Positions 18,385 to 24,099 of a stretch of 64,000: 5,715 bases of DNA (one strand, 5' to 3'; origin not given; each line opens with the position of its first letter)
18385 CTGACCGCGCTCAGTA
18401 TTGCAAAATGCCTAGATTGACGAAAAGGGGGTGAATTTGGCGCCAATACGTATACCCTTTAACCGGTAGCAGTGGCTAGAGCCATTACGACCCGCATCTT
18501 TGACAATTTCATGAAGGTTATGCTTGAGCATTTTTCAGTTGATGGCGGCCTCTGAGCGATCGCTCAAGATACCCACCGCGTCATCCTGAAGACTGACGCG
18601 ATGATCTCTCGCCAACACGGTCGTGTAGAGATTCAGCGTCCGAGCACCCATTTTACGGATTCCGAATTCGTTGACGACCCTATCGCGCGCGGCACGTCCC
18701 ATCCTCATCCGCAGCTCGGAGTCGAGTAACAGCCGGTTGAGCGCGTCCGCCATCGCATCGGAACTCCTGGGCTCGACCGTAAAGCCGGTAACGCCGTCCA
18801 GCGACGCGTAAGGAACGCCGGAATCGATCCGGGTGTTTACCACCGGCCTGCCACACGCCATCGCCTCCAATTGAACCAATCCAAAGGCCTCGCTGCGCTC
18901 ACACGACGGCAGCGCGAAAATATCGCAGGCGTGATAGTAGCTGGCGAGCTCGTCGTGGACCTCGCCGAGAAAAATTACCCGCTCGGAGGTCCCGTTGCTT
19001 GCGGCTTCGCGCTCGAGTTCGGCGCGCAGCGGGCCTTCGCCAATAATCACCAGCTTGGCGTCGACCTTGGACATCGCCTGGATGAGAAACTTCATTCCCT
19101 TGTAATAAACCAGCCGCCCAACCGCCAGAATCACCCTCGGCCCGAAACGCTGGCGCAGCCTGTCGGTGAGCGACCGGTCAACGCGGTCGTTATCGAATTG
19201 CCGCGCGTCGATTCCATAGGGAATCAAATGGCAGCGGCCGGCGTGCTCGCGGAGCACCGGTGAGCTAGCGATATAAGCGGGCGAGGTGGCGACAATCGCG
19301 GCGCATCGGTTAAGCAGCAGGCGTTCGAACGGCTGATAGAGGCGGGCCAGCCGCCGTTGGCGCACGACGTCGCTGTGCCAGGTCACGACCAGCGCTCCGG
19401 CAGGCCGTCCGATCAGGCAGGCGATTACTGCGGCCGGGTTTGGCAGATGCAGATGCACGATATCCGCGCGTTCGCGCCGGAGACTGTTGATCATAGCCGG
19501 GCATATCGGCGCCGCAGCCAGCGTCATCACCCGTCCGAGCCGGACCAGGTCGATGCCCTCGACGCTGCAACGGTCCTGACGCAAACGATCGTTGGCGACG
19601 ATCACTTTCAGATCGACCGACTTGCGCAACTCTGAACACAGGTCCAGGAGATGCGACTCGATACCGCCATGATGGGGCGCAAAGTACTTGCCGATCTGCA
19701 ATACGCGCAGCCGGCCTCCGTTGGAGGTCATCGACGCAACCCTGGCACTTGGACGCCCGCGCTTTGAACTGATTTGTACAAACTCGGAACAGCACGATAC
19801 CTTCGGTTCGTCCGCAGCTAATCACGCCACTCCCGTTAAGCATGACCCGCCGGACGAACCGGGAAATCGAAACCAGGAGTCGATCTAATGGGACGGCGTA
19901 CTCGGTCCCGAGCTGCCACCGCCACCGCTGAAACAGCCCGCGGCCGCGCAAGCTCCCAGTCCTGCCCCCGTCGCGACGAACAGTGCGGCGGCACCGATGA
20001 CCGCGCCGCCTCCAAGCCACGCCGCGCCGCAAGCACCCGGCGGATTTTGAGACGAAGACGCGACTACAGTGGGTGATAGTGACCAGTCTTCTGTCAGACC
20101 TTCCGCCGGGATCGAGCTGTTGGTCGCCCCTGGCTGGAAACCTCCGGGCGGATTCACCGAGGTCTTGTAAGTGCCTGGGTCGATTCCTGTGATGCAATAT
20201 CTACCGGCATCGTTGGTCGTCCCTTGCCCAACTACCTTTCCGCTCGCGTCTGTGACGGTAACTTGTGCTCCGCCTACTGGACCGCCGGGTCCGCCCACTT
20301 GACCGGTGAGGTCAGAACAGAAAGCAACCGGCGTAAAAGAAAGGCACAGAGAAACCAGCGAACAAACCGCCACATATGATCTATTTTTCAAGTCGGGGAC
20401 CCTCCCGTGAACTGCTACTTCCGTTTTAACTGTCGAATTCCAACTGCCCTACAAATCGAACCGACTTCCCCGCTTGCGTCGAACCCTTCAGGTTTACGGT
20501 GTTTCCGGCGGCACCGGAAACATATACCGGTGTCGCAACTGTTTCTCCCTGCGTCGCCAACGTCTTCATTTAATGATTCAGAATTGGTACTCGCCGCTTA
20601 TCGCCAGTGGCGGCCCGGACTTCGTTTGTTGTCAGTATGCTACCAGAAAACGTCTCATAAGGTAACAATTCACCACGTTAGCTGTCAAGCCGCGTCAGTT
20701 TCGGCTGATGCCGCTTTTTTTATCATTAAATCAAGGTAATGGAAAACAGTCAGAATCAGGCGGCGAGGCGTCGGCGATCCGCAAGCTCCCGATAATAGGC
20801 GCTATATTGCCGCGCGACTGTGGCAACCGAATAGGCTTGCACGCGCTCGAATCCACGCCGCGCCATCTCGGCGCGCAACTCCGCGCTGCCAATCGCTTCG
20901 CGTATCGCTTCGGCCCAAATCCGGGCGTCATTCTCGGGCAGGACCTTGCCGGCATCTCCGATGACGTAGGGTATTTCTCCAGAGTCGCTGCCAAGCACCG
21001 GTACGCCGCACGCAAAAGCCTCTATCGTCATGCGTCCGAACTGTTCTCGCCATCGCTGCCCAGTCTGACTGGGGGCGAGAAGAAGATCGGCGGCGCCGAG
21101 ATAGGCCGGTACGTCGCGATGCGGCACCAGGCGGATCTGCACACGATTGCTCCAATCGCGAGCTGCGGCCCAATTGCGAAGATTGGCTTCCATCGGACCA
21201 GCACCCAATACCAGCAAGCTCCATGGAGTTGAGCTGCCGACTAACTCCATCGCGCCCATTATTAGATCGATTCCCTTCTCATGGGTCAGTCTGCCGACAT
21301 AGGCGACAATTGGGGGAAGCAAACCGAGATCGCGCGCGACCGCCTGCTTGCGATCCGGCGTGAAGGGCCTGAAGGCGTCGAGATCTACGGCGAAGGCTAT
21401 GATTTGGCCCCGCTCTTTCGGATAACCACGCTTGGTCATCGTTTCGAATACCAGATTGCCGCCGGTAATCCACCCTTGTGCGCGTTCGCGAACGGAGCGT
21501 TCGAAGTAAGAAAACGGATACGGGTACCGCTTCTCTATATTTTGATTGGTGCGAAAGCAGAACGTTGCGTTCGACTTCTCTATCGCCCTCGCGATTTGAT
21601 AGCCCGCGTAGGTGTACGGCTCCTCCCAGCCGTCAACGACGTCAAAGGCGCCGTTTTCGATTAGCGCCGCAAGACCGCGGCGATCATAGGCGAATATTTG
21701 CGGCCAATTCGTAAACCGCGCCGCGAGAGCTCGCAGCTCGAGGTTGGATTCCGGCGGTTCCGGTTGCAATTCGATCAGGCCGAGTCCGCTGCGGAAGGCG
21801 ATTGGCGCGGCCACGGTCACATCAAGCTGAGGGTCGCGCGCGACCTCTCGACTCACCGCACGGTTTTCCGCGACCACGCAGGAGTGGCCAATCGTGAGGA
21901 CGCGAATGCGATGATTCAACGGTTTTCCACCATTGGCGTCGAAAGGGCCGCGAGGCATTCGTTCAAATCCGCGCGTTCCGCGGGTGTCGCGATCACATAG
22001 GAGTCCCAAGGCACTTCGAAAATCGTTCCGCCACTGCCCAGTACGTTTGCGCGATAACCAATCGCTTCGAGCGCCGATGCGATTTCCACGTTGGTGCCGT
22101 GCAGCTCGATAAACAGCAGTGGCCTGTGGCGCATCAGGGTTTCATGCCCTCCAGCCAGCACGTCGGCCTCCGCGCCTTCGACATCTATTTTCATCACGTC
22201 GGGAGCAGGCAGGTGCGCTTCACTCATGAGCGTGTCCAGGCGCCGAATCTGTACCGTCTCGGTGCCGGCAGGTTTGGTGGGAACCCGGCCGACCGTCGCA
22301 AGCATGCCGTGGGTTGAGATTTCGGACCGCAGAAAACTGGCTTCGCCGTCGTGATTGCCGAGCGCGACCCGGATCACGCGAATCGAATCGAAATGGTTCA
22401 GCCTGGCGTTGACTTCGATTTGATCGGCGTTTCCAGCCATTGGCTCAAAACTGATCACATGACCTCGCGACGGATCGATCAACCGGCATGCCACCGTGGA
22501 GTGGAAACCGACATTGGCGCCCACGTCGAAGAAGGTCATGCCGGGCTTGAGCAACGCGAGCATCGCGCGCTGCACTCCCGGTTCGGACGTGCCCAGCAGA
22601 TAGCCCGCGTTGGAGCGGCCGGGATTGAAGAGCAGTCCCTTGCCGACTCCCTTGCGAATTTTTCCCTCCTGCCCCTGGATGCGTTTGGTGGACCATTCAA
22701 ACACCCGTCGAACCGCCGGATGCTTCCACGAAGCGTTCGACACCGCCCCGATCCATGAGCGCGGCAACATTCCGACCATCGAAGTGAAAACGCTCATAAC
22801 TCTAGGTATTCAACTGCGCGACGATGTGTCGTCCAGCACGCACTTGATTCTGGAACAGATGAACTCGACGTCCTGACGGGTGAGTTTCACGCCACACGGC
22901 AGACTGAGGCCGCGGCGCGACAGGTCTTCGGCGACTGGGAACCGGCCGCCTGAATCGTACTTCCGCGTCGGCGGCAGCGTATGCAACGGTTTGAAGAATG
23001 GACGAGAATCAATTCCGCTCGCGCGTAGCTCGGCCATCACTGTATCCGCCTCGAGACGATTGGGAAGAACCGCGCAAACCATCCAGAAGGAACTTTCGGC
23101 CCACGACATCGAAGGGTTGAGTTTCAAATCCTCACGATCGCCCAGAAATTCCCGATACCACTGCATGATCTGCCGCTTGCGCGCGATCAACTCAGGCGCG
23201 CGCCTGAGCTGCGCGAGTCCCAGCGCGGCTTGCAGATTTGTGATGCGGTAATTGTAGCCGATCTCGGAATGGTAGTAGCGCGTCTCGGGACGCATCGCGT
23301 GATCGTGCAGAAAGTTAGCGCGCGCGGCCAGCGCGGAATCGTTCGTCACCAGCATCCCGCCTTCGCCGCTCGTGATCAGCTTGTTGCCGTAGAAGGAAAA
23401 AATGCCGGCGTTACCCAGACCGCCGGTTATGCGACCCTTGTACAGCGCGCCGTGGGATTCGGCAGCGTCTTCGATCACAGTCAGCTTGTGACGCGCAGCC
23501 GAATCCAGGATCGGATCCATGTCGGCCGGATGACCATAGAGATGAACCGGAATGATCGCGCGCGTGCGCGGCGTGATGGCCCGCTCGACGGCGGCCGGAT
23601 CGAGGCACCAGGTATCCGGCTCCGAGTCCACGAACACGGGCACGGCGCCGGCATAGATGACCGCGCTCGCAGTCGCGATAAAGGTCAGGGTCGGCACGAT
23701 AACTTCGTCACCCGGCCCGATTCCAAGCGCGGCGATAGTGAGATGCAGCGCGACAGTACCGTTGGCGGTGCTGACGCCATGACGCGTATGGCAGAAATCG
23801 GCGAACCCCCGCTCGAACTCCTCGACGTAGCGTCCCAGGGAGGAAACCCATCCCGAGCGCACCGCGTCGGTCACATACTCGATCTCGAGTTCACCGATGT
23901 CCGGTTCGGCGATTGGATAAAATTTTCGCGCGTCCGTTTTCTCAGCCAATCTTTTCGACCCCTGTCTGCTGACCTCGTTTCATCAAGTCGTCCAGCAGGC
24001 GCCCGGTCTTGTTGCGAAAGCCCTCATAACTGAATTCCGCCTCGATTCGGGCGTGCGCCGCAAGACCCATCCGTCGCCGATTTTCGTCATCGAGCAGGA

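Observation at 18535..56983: About 37 kb single-strand polysaccharide biosynthesis/export locus with unusually many GT4 and FkbM genes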

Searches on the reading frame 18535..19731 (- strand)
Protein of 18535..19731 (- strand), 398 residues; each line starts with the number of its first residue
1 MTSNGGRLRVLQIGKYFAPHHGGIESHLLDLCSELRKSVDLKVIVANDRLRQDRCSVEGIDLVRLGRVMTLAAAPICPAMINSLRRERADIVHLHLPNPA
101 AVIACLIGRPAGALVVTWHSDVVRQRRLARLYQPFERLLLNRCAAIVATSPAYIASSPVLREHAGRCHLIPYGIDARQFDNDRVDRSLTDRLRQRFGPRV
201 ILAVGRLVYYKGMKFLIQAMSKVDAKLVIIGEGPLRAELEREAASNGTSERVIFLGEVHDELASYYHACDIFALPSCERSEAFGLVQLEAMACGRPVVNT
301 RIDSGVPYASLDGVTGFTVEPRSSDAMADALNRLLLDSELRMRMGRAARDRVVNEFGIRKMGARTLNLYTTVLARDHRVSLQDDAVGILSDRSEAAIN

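Call 6: search_protein_families(library=pfam, proteins=[window:18535-19731:-], max_evalue=0.01)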
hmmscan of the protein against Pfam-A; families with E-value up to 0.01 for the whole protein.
window:18535-19731:- (398 aa): 7 families
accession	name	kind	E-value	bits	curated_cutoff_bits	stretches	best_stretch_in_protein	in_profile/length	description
PF00534.26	Glycos_transf_1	-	2.6e-41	141.5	26.4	1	197-350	14-171/172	Glycosyl transferases group 1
PF13692.12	Glyco_trans_1_4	-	3.9e-38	131.4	27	1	199-337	2-142/142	Glycosyl transferases group 1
PF13439.12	Glyco_transf_4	-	1.2e-17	64.9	28.5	1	22-176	2-168/170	Glycosyltransferase Family 4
PF13579.12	Glyco_trans_4_4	-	5.9e-17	62.9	29.7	1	22-173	1-158/158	Glycosyl transferase 4-like domain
PF13477.12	Glyco_trans_4_2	-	1.9e-07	31.8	23.4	1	25-150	10-139/139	Glycosyl transferase 4-like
PF20706.3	GT4-conflict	-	2e-06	27.5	26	1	195-300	194-311/385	Family 4 Glycosyltransferase in conflict systems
PF13524.12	Glyco_trans_1_2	-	4.1e-06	27.3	25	1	215-359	4-136/144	Glycosyl transferase-like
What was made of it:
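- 18535..19731 (-): GT4-like glycosyltransferase j. It is a separate short unit but part of the locus in relatives. PF00534 E 2.6e-41 (call 6).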

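Call 60: search_protein_families(library=ncbifam, proteins=[window:18535-19731:-], max_evalue=0.00001)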
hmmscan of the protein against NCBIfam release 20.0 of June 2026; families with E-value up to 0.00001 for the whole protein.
window:18535-19731:- (398 aa): 37 families (the best 25 are shown)
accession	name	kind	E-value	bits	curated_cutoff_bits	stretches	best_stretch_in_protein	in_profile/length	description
TIGR03088.1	stp2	hypoth_equivalog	5.9e-33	114.4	409.05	1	22-373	14-374/374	TIGR03088 family PEP-CTERM/XrtA system glycosyltransferase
NF041876.1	EPS_EpsE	equivalog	1.6e-31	110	400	1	67-364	92-387/389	exopolysaccharide biosynthesis GT4 family glycosyltransferase EpsE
TIGR03999.1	thiol_BshA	equivalog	1.8e-30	106.2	273.7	1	79-373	75-374/375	N-acetyl-alpha-D-glucosaminyl L-malate synthase BshA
TIGR02149.1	glgA_Coryne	subfamily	2.8e-28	99.2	302.4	1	11-373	4-391/391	glycogen synthase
TIGR03449.1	mycothiol_MshA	equivalog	9.8e-26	90.6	462.5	1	166-372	189-403/406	D-inositol-3-phosphate glycosyltransferase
NF047684.1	TeichurnBiosyTuaC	equivalog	5.5e-23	81.5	550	1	88-372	108-389/391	teichuronic acid biosynthesis protein TuaC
TIGR04047.1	MSMEG_0565_glyc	hypoth_equivalog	2.1e-22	79.7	259.85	1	144-370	140-372/373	MSMEG_0565 family glycosyltransferase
NF053787.1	GlcN_PG_synth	equivalog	3e-22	79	480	1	10-373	3-360/361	N-acetylglucosaminyl phosphatidylglycerol synthase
TIGR04063.1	stp3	hypoth_equivalog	9.1e-21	74.2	442.05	1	87-372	91-395/397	TIGR04063 family PEP-CTERM/XrtA system glycosyltransferase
NF050063.1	ProtGlycPglJ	equivalog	1.9e-19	70.1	500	1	190-364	188-358/363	N-acetylgalactosamine-N,N'-diacetylbacillosaminyl-diphospho-undecaprenol 4-alpha-N-acetylgalactosaminyltransferase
NF038298.1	EPS_HpsO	equivalog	1.6e-18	66.7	575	1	160-372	161-387/388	hormogonium polysaccharide biosynthesis glycosyltransferase HpsO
NF041010.1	glycosy_Agl16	equivalog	1.1e-17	64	575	1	9-372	2-351/352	glycosylation protein Agl16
NF012028.0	PRK15484.1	subfamily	9.2e-17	61.2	618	1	135-359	132-365/380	lipopolysaccharide N-acetylglucosaminyltransferase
TIGR04157.1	glyco_rSAM_CFB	subfamily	1.2e-15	57.4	400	1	166-369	194-406/406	TIGR04157 family glycosyltransferase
NF049988.1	MGlcDAGSynMgs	equivalog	6e-15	55.5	400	1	160-375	171-390/398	alpha-monoglucosyldiacylglycerol synthase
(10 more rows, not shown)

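Call 61: find_related_loci(query=window:18535-19731:-, collection=metagenome_contigs, flank=10000)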
Query window:18535-19731:- (398 aa) in metagenome_contigs; peptide patterns used: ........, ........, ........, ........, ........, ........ (x = any residue, [..] = any of these).
124 stretches matched a pattern; 55 encode a relative of the query (tblastn E <= 1e-3); 55 distinct loci.
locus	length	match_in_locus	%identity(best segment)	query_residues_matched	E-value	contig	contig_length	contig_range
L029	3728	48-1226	81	1-393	0e+0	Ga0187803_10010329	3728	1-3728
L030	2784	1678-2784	83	1-369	0e+0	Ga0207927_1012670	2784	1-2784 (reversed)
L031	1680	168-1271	43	7-373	6e-113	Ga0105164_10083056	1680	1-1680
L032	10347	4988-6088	42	7-372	4e-103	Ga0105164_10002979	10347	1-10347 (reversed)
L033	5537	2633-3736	42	7-373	7e-102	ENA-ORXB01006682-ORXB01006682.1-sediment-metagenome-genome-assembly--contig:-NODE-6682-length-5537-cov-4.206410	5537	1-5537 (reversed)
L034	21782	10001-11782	43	8-374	1e-98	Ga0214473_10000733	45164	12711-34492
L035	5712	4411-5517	42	8-373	9e-98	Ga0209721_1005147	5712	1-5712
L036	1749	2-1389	40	2-378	2e-94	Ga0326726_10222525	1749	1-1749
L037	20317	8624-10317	41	8-374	6e-89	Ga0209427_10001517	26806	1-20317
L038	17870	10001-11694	41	8-374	6e-89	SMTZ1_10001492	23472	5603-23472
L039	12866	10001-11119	41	1-373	1e-88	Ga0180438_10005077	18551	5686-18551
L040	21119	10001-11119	42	1-374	7e-93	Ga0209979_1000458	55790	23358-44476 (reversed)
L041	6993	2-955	42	57-373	3e-88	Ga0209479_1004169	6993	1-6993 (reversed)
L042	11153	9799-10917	42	8-380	5e-88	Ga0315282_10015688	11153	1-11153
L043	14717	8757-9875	42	8-380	5e-88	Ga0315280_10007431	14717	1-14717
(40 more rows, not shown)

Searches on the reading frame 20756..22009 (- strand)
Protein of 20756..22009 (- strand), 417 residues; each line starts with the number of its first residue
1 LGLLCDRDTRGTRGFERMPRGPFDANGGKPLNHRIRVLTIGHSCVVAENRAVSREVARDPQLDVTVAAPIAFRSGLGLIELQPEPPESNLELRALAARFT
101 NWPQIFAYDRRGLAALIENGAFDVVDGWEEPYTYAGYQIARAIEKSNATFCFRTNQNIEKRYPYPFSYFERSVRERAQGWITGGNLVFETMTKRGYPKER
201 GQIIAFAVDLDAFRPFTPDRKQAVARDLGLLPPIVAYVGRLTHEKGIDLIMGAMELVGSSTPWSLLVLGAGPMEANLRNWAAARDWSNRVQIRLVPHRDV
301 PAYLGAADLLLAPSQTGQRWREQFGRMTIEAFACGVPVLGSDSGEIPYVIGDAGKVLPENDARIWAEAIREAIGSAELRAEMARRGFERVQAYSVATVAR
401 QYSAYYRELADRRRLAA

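Call 6: search_protein_families(library=pfam, proteins=[window:20756-22009:-], max_evalue=0.01)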
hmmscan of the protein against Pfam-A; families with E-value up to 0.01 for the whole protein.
window:20756-22009:- (417 aa): 4 families
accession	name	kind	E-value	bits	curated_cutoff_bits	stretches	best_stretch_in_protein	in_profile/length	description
PF00534.26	Glycos_transf_1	-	3.8e-27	95.3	26.4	1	232-388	15-171/172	Glycosyl transferases group 1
PF13692.12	Glyco_trans_1_4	-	7.7e-23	81.8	27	1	233-373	2-140/142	Glycosyl transferases group 1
PF20706.3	GT4-conflict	-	2.6e-08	33.7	26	1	229-344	194-315/385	Family 4 Glycosyltransferase in conflict systems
PF13524.12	Glyco_trans_1_2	-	6.1e-07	29.9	25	1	272-400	22-140/144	Glycosyl transferase-like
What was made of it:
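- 20756..22009 (-): GT4-like glycosyltransferase i. Last gene of the tightly packed block; its start is uncertain. PF00534 E 3.8e-27 (call 6).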

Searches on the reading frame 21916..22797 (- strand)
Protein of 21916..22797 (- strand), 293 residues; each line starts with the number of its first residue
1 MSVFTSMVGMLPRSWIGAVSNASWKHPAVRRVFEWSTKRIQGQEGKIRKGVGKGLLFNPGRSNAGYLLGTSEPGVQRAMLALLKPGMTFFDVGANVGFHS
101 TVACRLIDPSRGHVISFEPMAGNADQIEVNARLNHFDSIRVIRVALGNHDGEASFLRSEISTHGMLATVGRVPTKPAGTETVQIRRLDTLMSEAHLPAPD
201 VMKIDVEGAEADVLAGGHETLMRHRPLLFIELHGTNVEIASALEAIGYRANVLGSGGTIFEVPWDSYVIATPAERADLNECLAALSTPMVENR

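Call 6: search_protein_families(library=pfam, proteins=[window:21916-22797:-], max_evalue=0.01)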
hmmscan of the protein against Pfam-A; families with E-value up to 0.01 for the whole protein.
window:21916-22797:- (293 aa): 2 families
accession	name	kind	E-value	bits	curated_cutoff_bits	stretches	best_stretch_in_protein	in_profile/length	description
PF05050.19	Methyltransf_21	-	1.7e-21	77.6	22.7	1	91-249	1-172/173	Methyltransferase FkbM domain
PF05575.17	V_cholerae_RfbT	-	5.9e-08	32.8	27.9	1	77-225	71-218/286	Vibrio cholerae RfbT protein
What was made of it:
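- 21916..22797 (-): FkbM methyltransferase 3 (RfbT-like). PF05050 E 1.7e-21 and PF05575 E 6e-8 (call 6).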

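Call 60: search_protein_families(library=ncbifam, proteins=[window:21916-22797:-], max_evalue=0.00001)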
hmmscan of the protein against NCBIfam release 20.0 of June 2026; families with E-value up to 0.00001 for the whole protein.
window:21916-22797:- (293 aa): 1 family
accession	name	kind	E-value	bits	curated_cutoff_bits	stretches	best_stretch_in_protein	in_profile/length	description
TIGR01444.1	fkbM_fam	subfamily_domain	7.2e-32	110.8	37.7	1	88-233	1-143/143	FkbM family methyltransferase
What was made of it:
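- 21916..22797 (-): TIGR01444 110.8 bits (call 60).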

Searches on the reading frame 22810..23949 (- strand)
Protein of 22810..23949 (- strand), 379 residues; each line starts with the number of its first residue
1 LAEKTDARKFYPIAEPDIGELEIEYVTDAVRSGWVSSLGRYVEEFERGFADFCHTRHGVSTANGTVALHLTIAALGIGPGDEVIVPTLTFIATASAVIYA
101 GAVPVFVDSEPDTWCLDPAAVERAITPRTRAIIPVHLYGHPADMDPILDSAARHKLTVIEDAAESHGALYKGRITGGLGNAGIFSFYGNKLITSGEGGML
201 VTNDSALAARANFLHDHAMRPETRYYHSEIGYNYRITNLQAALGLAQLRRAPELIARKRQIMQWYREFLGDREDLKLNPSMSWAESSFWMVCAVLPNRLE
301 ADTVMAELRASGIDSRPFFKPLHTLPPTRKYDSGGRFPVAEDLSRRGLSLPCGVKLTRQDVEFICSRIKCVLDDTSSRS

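Call 6: search_protein_families(library=pfam, proteins=[window:22810-23949:-], max_evalue=0.01)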
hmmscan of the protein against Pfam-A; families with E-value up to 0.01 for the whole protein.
window:22810-23949:- (379 aa): 2 families
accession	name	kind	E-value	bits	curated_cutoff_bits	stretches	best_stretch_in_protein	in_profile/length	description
PF01041.23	DegT_DnrJ_EryC1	-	1.4e-124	416.4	19.8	1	17-368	2-359/360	DegT/DnrJ/EryC1/StrS aminotransferase family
PF00155.27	Aminotran_1_2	-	1.2e-07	31.7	19.7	1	42-130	44-148/361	Aminotransferase class I and II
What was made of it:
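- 22810..23949 (-): DegT/LegC/PseC-like PLP aminotransferase that makes an amino-sugar nucleotide. PF01041 E 1.4e-124 (call 6).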

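Call 60: search_protein_families(library=ncbifam, proteins=[window:22810-23949:-], max_evalue=0.00001)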
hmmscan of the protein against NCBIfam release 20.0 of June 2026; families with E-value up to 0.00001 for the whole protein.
window:22810-23949:- (379 aa): 14 families
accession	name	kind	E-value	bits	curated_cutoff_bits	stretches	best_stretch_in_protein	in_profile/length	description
TIGR04181.1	NHT_00031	hypoth_equivalog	7.7e-111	370.4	420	1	13-353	3-359/359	LegC family aminotransferase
TIGR03588.1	PseC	equivalog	2.8e-81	273.3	423.5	1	12-371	3-379/380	UDP-4-amino-4,6-dideoxy-N-acetyl-beta-L-altrosamine transaminase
NF008658.2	PRK11658.1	equivalog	1.3e-70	238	631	1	8-372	2-377/379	UDP-4-amino-4-deoxy-L-arabinose aminotransferase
NF008687.0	PRK11706.1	equivalog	4.5e-68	229.7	375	1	14-370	5-372/375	dTDP-4-amino-4,6-dideoxygalactose transaminase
TIGR04427.1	PLP_DesI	equivalog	8e-68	229.3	650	1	27-372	39-383/390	dTDP-4-dehydro-6-deoxyglucose aminotransferase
TIGR02379.1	ECA_wecE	subfamily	8.4e-56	189.3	434.85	1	12-368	3-371/376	dTDP-4-amino-4,6-dideoxy-D-glucose transaminase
NF011936.0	PRK15407.1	equivalog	3.8e-51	174.2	423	2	17-216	43-249/440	lipopolysaccharide biosynthesis protein RfbH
NF004770.0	PRK06108.1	subfamily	2.5e-09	36.4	422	1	49-161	90-209/396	pyridoxal phosphate-dependent aminotransferase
NF006488.0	PRK08912.1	equivalog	1.1e-08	34.4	498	1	59-133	91-164/387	aminotransferase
NF005816.0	PRK07682.1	equivalog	2.1e-08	33.2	620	1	57-133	92-168/390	aminotransferase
NF041364.1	GntC_guanitoxin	equivalog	2.5e-08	33.2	415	1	67-161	72-173/356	guanitoxin biosynthesis PLP-dependent (S)-gamma-hydroxy-L-arginine cyclodehydratase GntC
NF004621.0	PRK05957.1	equivalog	3e-08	32.8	498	1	59-135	93-167/389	pyridoxal phosphate-dependent aminotransferase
NF006569.0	PRK09082.1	subfamily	2.1e-06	27.1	420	1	61-133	97-168/386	methionine aminotransferase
NF002878.0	PRK03321.1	subfamily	5e-06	25.5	374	1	56-133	74-150/352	histidinol-phosphate transaminase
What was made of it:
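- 22810..23949 (-): Closest models are LegC family (370 bits, cut-off 420) and PseC (call 60).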
